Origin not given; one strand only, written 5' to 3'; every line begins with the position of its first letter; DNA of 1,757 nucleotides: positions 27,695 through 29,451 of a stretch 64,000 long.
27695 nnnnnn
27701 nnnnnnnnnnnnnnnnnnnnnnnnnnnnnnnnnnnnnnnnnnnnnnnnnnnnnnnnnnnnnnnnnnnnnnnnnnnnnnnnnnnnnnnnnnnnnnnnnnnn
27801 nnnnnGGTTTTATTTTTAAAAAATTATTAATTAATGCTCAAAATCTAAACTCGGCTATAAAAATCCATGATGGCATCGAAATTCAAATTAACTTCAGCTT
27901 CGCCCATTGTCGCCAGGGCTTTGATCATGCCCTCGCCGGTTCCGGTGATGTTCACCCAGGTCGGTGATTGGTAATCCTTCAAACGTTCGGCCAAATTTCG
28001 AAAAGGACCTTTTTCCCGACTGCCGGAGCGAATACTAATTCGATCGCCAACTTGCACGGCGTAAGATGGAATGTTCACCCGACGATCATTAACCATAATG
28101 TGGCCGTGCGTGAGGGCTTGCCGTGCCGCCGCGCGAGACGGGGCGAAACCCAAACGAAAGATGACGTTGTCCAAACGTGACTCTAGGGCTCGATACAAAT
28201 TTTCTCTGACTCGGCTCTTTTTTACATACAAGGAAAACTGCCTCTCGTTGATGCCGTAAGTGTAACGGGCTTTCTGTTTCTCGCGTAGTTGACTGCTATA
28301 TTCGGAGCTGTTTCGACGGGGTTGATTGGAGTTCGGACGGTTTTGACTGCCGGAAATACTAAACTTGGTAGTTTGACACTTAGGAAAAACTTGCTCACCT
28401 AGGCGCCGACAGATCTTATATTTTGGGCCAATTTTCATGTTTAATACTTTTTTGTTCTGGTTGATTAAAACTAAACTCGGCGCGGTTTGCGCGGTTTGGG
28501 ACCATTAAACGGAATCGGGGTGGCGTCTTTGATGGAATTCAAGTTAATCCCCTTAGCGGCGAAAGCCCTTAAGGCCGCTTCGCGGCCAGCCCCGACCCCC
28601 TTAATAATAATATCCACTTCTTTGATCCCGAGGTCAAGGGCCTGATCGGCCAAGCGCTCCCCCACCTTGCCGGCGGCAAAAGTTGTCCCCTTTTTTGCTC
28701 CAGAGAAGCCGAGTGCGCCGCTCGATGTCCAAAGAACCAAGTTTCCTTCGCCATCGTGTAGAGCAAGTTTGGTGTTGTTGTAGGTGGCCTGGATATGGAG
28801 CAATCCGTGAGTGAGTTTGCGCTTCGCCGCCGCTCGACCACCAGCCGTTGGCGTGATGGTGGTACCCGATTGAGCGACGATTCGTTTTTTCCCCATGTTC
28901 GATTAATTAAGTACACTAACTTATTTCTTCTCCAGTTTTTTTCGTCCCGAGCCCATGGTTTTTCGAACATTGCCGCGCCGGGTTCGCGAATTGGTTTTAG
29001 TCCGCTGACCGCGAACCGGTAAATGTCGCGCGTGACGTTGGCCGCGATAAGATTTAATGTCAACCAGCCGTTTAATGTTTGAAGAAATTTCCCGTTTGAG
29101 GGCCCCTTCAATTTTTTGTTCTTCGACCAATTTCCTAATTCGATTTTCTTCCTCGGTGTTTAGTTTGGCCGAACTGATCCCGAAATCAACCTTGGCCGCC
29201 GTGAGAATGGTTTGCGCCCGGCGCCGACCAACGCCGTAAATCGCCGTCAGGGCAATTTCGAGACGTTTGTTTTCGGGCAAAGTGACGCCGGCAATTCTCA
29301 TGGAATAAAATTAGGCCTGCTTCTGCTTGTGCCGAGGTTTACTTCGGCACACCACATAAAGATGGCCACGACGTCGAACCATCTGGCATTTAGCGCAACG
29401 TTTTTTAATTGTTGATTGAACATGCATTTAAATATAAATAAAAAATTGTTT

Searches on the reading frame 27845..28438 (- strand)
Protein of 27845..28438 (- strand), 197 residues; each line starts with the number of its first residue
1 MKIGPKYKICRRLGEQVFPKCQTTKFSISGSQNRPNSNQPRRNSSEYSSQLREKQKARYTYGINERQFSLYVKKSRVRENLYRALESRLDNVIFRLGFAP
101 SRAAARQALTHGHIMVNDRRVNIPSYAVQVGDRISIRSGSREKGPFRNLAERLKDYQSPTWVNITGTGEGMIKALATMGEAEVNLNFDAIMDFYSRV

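Call 10: search_protein_families(library=pfam, proteins=[window:27845-28438:-], max_evalue=0.001)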
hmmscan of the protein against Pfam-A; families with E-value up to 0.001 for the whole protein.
window:27845-28438:- (197 aa): 3 families
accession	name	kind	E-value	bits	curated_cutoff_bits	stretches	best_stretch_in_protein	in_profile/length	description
PF01479.30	S4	-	2e-18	66.3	22.8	1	88-134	2-48/48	S4 domain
PF00163.24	Ribosomal_S4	-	9.5e-15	55.5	23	1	3-76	3-80/95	Ribosomal protein S4/S9 N-terminal domain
PF22421.1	SYY_C-terminal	-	0.0003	21.1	27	1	87-134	19-66/83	Tyrosine--tRNA ligase SYY-like C-terminal domain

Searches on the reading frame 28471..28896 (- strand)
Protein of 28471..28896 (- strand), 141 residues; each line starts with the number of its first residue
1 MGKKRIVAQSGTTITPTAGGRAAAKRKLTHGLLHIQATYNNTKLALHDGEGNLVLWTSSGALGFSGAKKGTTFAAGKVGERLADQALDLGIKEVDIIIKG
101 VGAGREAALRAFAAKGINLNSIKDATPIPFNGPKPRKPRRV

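Call 13: search_protein_families(library=pfam, proteins=[window:28471-28896:-], max_evalue=0.001)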
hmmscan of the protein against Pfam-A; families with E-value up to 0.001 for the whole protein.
window:28471-28896:- (141 aa): 1 family
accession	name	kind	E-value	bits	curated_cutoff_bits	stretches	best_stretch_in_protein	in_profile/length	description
PF00411.24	Ribosomal_S11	-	1.1e-31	110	25.1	1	31-140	1-110/110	Ribosomal protein S11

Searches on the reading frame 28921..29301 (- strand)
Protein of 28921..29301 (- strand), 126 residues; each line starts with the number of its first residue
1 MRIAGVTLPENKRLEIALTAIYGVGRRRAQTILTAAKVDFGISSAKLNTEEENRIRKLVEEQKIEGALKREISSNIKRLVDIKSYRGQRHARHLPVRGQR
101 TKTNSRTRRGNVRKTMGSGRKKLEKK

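Call 13: search_protein_families(library=pfam, proteins=[window:28921-29301:-], max_evalue=0.001)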
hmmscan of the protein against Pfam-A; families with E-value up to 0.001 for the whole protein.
window:28921-29301:- (126 aa): 1 family
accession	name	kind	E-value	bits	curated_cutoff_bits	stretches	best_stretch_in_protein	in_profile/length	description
PF00416.27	Ribosomal_S13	-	4.7e-27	95.4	31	1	2-107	1-128/128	Ribosomal protein S13/S18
